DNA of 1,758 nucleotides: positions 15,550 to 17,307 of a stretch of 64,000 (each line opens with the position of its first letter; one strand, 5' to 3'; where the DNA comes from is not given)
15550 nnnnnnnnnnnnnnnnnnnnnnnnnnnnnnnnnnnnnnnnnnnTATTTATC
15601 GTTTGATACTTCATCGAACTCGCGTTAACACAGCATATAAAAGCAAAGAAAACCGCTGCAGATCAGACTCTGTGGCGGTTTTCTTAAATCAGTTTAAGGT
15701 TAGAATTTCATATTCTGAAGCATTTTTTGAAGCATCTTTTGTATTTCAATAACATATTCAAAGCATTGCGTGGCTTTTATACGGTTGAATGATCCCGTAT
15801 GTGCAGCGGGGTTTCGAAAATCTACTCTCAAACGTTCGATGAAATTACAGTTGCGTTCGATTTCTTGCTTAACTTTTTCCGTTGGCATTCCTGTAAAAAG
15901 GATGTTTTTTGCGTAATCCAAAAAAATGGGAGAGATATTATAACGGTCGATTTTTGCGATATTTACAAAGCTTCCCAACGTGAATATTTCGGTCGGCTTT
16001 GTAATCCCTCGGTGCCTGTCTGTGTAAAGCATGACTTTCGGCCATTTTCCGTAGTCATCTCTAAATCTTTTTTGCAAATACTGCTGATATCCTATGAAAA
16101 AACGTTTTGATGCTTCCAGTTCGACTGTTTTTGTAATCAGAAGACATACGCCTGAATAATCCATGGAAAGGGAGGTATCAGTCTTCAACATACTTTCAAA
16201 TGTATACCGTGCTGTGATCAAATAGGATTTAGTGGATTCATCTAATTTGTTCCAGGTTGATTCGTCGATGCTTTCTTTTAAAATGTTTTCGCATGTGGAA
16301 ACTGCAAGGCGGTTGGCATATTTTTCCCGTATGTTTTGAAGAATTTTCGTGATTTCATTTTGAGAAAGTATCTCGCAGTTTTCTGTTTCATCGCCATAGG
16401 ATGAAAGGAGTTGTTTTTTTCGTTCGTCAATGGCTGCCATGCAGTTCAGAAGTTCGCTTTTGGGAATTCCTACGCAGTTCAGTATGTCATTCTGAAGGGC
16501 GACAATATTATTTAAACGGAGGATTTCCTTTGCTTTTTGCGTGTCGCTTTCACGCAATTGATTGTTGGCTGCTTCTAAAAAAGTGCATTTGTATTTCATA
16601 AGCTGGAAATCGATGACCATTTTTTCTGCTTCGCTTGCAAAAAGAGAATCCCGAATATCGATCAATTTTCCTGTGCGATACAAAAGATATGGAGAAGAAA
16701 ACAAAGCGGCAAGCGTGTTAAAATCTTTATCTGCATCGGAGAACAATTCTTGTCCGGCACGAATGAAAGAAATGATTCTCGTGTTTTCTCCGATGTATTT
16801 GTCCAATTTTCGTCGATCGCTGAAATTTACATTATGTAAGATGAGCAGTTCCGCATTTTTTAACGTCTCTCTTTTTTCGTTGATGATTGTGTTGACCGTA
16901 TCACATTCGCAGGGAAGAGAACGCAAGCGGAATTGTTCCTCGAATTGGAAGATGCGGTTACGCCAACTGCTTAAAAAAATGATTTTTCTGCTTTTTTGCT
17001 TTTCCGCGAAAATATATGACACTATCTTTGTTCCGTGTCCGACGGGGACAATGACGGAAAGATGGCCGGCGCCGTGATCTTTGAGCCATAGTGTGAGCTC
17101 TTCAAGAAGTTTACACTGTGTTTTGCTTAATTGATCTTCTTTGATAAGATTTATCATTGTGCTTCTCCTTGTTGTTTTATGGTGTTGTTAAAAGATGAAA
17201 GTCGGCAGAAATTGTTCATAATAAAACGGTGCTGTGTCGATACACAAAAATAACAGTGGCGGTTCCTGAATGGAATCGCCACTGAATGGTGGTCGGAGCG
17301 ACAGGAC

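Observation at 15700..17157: AT-rich orphan gene next to tRNA-Pro: inactivated helicase/P-loop-like domain, coiled coil and HEPN-like Rx4H motif (candidate stand-alone defence or toxin protein)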

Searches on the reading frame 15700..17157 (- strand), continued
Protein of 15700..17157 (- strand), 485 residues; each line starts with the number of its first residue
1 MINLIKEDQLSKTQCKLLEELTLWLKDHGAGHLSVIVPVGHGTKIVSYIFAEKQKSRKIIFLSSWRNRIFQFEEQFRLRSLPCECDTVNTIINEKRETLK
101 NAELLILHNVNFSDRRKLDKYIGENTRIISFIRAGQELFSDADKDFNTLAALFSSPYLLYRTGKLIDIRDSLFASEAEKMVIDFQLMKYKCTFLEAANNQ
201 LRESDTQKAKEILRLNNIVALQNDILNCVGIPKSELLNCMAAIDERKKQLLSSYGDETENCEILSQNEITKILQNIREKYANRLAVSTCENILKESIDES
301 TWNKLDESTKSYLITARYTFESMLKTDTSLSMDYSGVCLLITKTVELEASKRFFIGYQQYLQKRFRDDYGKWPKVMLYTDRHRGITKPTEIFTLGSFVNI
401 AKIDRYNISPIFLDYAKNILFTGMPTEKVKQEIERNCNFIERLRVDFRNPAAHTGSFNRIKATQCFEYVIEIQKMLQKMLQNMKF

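Call 76: get_annotated_region(hit=H1, flank=8000)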
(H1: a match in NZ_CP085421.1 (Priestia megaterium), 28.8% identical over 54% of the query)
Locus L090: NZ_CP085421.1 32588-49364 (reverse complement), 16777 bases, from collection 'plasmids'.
description: Priestia megaterium strain CK7 plasmid unnamed6, complete sequence
organism: Priestia megaterium (NCBI taxid 1404)
taxonomy: Bacteria; Bacillota; Bacilli; Bacillales; Bacillaceae; Priestia; Priestia megaterium
host: -; source: single cell,soil; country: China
typing (MOB-suite, as given by PLSDB): mobilizable; replicon rep_cluster_385; relaxase MOBP
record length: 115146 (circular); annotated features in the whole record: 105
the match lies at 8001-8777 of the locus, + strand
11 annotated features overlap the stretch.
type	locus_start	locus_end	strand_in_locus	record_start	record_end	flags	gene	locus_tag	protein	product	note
CDS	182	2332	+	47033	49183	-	-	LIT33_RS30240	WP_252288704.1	AAA family ATPase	-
CDS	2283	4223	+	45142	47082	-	-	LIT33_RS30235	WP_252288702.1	UvrD-helicase domain-containing protein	-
CDS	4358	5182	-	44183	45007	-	-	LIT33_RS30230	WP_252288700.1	HNH endonuclease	-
CDS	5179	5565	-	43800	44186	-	mutT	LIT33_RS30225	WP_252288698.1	8-oxo-dGTP diphosphatase MutT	GO:0006281 - DNA repair [Evidence IEA]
CDS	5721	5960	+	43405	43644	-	-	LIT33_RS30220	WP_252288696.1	hypothetical protein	-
CDS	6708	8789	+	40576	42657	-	-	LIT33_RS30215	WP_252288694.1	hypothetical protein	-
CDS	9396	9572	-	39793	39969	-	-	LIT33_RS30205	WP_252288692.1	hypothetical protein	-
CDS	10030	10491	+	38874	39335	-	-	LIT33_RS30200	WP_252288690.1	hypothetical protein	-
CDS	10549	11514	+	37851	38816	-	-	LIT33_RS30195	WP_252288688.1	exonuclease domain-containing protein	-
CDS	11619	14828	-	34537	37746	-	-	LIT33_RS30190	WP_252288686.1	DEAD/DEAH box helicase family protein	-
CDS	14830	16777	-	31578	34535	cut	-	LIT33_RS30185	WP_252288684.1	DNA methyltransferase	-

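Call 77: search_protein_families(library=pfam, proteins=[L037:11591-12976:+, L007:11520-12776:+, L007:12773-13684:+, P0052, P0138, P0128], max_evalue=0.001)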
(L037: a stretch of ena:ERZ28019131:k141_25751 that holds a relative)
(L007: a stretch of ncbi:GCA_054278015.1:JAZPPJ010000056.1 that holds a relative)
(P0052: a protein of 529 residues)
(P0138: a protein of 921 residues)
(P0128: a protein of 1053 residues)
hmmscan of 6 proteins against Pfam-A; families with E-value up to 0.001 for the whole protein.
L037:11591-12976:+ (461 aa): 0 families

L007:11520-12776:+ (418 aa): 2 families
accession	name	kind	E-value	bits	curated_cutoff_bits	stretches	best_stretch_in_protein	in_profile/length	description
PF13280.12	WYL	-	3.9e-07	30.4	21.8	1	220-289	2-69/70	WYL domain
PF07848.18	PaaX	-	0.00044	20.9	24.8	0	129-167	30-68/70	PaaX-like protein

L007:12773-13684:+ (303 aa): 1 family
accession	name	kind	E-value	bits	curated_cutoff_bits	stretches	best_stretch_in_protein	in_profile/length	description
PF25583.1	WCX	-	0.00018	22.2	23.9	1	230-295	14-73/76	WCX domain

P0052 (529 aa): 4 families
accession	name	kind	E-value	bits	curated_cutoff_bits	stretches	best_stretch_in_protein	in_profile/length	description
PF04851.21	ResIII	-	3.4e-05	24.3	22.5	0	10-58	7-58/164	Type III restriction enzyme, res subunit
PF13401.12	AAA_22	-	0.00014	22.6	27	1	29-124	8-109/130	AAA domain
PF13173.12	AAA_14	-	0.00019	21.9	27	0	29-119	4-80/129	AAA domain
PF13604.12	AAA_30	-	0.00063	20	27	0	21-114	13-101/191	AAA domain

P0138 (921 aa): 5 families
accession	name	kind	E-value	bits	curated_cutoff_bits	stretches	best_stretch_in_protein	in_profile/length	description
PF09848.15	SLFN-g3_helicase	-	1.7e-41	143.1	24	1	261-575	1-354/354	Schlafen group 3, DNA/RNA helicase domain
PF13245.12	AAA_19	-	4.8e-05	24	25.1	1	261-357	11-115/134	AAA domain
PF13401.12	AAA_22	-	5.3e-05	24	27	1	261-357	5-105/130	AAA domain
PF24883.2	NPHP3_N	-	0.00079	20.1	24.8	0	261-296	22-57/164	Nephrocystin 3, N-terminal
PF20720.3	nSTAND3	-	0.0008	19.6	27.2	0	261-303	17-59/155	Novel STAND NTPase 3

P0128 (1053 aa): 3 families
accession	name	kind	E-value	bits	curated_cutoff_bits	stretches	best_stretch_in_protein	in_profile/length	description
PF00382.24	TFIIB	-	1.3e-22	80.1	23.6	2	435-514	12-91/92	Transcription factor TFIIB repeat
PF08271.17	Zn_Ribbon_TF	-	1.4e-12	47.4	29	1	326-359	2-35/43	TFIIB zinc-binding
PF00134.28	Cyclin_N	-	0.00083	19.5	23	0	525-584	34-93/127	Cyclin, N-terminal domain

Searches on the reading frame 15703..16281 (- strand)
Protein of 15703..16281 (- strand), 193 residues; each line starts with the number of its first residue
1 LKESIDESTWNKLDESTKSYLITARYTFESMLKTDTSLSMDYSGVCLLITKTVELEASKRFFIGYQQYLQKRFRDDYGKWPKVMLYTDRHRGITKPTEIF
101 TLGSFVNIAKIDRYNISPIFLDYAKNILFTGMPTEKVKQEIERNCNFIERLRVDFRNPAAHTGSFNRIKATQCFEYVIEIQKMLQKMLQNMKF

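Call 31: predict_structure(alignment_id=A2)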
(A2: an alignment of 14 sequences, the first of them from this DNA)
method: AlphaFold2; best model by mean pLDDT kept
length: 190 residues; sequences in the alignment: 14
mean_pLDDT: 88.7   pTM: 0.84
mean pLDDT of the five models: 88.7, 88.5, 88.4, 87.2, 86.3
residues with pLDDT >= 90: 122; 70-90: 56; 50-70: 3; < 50: 9
segments of 3 or more residues with pLDDT < 50: 154-162
pLDDT, mean of each block of 10 residues (from residue 1): 92 95 92 82 90 96 97 93 91 91 90 96 96 96 90 51 72 89 89
secondary structure, 60 per line:
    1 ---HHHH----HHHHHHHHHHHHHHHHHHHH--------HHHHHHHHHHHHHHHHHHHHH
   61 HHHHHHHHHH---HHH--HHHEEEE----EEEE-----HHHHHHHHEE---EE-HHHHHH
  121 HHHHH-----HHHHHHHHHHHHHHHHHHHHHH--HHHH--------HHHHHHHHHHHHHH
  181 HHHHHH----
elements in order: H4-7 H12-31 H40-70 E82-85 E90-93 H99-106 H115-125 H131-152 H155-158 H167-186

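Call 35: fold_search(model_id=the predicted structure, library=pdb)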
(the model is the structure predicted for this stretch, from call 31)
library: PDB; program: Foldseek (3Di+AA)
matches with E <= 10: 76; with E <= 0.001: 0
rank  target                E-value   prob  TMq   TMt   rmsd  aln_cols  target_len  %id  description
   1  4xtl                  1.7e-01  0.14  0.18  0.14  19.1       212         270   12  Crystal structure of the light-driven sodium pump KR2 in the monomeric blue form, pH 4.3 (released 2015-04-01)
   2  6rfa                  1.7e-01  0.13  0.18  0.14  20.0       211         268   13  Crystal structure of the H30K mutant of the light-driven sodium pump KR2 in the monomeric form, pH 8.0 (released 2019-04-24)
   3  6tk1                  1.8e-01  0.14  0.18  0.14  19.6       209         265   12  Femtosecond to millisecond structural changes in a light-driven sodium pump: 20ms structure of KR2 with extrapolated, li (released 2020-05-27)
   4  6tk7                  2.5e-01  0.13  0.19  0.14  19.8       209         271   12  Femtosecond to millisecond structural changes in a light-driven sodium pump: Dark structure in acidic conditions (released 2020-05-27)
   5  7q36                  2.9e-01  0.13  0.18  0.15  17.5       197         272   12  Crystal structure of KR2 sodium pump rhodopsin pressurized with krypton (released 2022-04-27)
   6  4xtn_A                5.5e-01  0.11  0.19  0.15  19.7       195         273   12  Crystal structure of the light-driven sodium pump KR2 in the pentameric red form, pH 4.9 (released 2015-04-01)
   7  8jh0_A                6.7e-01  0.09  0.19  0.15  19.4       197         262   13  Crystal structure of the light-driven sodium pump IaNaR (released 2023-11-01)
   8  6rez_D                1.1e+00  0.06  0.17  0.13  17.6       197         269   13  Crystal structure of the light-driven sodium pump KR2 in the pentameric form, pH 5.0 (released 2019-04-24)
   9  8jh0_B                1.3e+00  0.05  0.16  0.13  19.2       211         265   12  Crystal structure of the light-driven sodium pump IaNaR (released 2023-11-01)
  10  8x0c_A                2.0e+00  0.06  0.21  0.07  15.9       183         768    9  Human FL Metabotropic glutamate receptor 5, mGlu5-5M with quisqualate and VU0424465, conformer 1 (released 2024-11-06)
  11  8y7f_A                2.2e+00  0.07  0.23  0.13  21.5       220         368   18  Crystal structure of CARF domain-truncated Csx1-Crn2 from Marinitoga sp. (released 2024-07-17)
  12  4qtn_A                2.6e+00  0.05  0.19  0.16  17.1       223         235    9  Crystal structure of the Vitamin B3 transporter PnuC (released 2014-10-08)
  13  8ovb_B                2.6e+00  0.04  0.16  0.06  17.0       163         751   11  Human Complement C3b in complex with Trypanosoma brucei ISG65. (released 2024-02-14)
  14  5fo7_B                2.7e+00  0.03  0.15  0.06  16.0       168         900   12  Crystal Structure of Human Complement C3b at 2.8 Angstrom resolution (released 2016-04-06)
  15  2qco                  2.9e+00  0.06  0.20  0.19  15.8       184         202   10  Crystal structure of the transcriptional regulator CmeR from Campylobacter jejuni (released 2008-04-15)
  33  8y7f_B                5.3e+00  0.06  0.21  0.13  10.5       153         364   12  Crystal structure of CARF domain-truncated Csx1-Crn2 from Marinitoga sp. (released 2024-07-17)
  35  7ae9_A                5.9e+00  0.04  0.22  0.27  10.2       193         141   10  Crystal structure of mono-AMPylated HEPN(R46E) toxin in complex with MNT antitoxin (released 2020-12-30)
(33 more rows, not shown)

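Call 42: search_protein_families(library=pfam, alignment_id=A4, max_evalue=0.1)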
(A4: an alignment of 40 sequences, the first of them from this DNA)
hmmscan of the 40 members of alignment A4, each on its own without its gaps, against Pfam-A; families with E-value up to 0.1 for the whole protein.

A. member 1, seq(193 aa): 0 families

B. families by the number of members that match (of 40 scanned): 19 families
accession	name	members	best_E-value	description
PF09509.15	Hypoth_Ymh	4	0.016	Protein of unknown function (Hypoth_ymh)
PF09659.15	Cas_Csm6_HEPN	4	0.02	Cas_Csm6 HEPN domain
PF24132.1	DUF7399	1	6.8e-05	Family of unknown function (DUF7399)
PF04504.20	GeBP-like_DBD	1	0.0012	Glabrous-enhancer-binding protein-like family, DBD domain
PF14423.12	Imm5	1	0.0095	Immunity protein Imm5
PF17414.8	MatP_C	1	0.011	MatP C-terminal ribbon-helix-helix domain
PF01025.24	GrpE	1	0.019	GrpE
PF11291.13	DUF3091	1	0.022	Protein of unknown function (DUF3091)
PF14081.11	DUF4262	1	0.024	Domain of unknown function (DUF4262)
PF06608.16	CFAP68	1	0.034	Cilia- and flagella-associated protein 68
PF08242.18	Methyltransf_12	1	0.034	Methyltransferase domain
PF03835.21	Rad4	1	0.035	Rad4 transglutaminase-like domain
PF22729.1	NCH3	1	0.038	NACHT C-terminal Helical domain 3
PF17190.9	RecG_N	1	0.04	RecG N-terminal helical domain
PF13780.11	DUF4176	1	0.065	Domain of unknown function (DUF4176)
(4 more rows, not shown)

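Call 43: search_protein_families(library=padloc, alignment_id=A4, max_evalue=0.01)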
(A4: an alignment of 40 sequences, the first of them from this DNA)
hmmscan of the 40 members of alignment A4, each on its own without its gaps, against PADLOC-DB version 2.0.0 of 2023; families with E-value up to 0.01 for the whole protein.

A. member 1, seq(193 aa): 0 families

B. families by the number of members that match (of 40 scanned): 5 families
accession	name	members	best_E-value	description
PDLC02907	TPR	1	1.2e-09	-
PDLC01797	CARF1--CARF_HEPN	1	0.0016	-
PDLC03781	RT_UG5_small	1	0.0035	DRT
PDLC01638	Csm6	1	0.0046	CAS-III; associated_signaling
PDLC00458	JetA1|JetA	1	0.0065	DUF5716 domain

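Call 44: search_solved_structures(query=A4, max_evalue=10, show_alignments=3)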
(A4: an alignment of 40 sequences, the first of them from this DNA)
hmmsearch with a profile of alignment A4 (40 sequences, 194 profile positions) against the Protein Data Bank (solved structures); distinct sequences matched with E-value up to 10: 2.
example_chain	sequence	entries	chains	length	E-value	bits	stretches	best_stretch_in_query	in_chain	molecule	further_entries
4v91_O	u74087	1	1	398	0.29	14.1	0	90-134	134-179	UL13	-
5zt3_A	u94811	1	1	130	1.4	11.9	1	158-185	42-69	WA352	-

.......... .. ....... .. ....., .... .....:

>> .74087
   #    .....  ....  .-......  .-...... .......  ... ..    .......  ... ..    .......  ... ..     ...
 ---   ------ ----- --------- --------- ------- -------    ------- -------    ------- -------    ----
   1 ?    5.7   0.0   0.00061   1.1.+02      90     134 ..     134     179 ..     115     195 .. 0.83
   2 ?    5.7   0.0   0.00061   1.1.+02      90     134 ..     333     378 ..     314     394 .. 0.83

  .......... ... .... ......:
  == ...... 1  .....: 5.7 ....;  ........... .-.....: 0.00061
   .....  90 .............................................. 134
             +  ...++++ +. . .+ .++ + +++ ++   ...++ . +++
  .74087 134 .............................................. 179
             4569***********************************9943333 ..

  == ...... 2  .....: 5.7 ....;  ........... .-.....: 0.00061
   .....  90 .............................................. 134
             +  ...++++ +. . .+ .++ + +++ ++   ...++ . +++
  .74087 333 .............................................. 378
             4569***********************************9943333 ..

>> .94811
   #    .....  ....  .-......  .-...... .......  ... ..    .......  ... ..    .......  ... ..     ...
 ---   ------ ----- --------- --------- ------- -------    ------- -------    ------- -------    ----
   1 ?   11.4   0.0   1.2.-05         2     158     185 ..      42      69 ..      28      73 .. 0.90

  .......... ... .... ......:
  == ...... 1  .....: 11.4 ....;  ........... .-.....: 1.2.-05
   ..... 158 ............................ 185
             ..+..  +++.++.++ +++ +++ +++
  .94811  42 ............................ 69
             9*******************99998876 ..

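Call 65: fold_search(model_id=the predicted structure, library=viral)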
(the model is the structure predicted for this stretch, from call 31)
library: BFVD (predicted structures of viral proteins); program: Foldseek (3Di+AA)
matches with E <= 10: 81; with E <= 0.001: 0
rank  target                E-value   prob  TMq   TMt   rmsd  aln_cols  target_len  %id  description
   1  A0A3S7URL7            1.1e+00  0.10  0.24  0.23  15.0       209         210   10  (no name in the UniProt tables at hand)
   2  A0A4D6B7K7            1.2e+00  0.05  0.15  0.05  22.8       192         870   11  (no name in the UniProt tables at hand)
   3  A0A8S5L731            1.3e+00  0.04  0.16  0.08  23.6       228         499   11  Uncharacterized protein [Myoviridae sp. ctA4D8]
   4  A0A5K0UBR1            1.3e+00  0.04  0.18  0.16  17.2       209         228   15  Vitamin K epoxide reductase domain-containing protein [Yasminevirus sp. GU-2018]
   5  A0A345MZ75            1.6e+00  0.06  0.16  0.19  15.8       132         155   12  (no name in the UniProt tables at hand)
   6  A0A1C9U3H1            2.0e+00  0.08  0.21  0.25  15.4       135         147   13  NS1 protein (Fragment) [Human Bufavirus]
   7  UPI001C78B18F         2.3e+00  0.11  0.29  0.23  13.6       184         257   10  (no name look-up for this kind of identifier)
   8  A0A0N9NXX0            2.5e+00  0.08  0.21  0.20  10.9       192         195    9  Uncharacterized protein [Acidianus bottle-shaped virus 2 strain ABV2]
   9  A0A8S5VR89            2.5e+00  0.06  0.21  0.07  19.2       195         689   12  (no name in the UniProt tables at hand)
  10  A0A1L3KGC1            2.5e+00  0.04  0.16  0.06  18.4       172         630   12  (no name in the UniProt tables at hand)
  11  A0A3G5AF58            2.5e+00  0.03  0.17  0.13  16.7       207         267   11  Uncharacterized protein [Satyrvirus sp.]
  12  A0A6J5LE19            2.5e+00  0.03  0.15  0.06  16.3       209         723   11  Uncharacterized protein [uncultured Caudovirales phage]
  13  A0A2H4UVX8            2.6e+00  0.06  0.20  0.21  15.1       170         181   12  Uncharacterized protein [Bodo saltans virus]
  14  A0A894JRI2            2.6e+00  0.04  0.16  0.10  17.6       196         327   11  (no name in the UniProt tables at hand)
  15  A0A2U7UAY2            2.8e+00  0.02  0.15  0.12  20.4       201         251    9  Uncharacterized protein [Pandoravirus quercus]
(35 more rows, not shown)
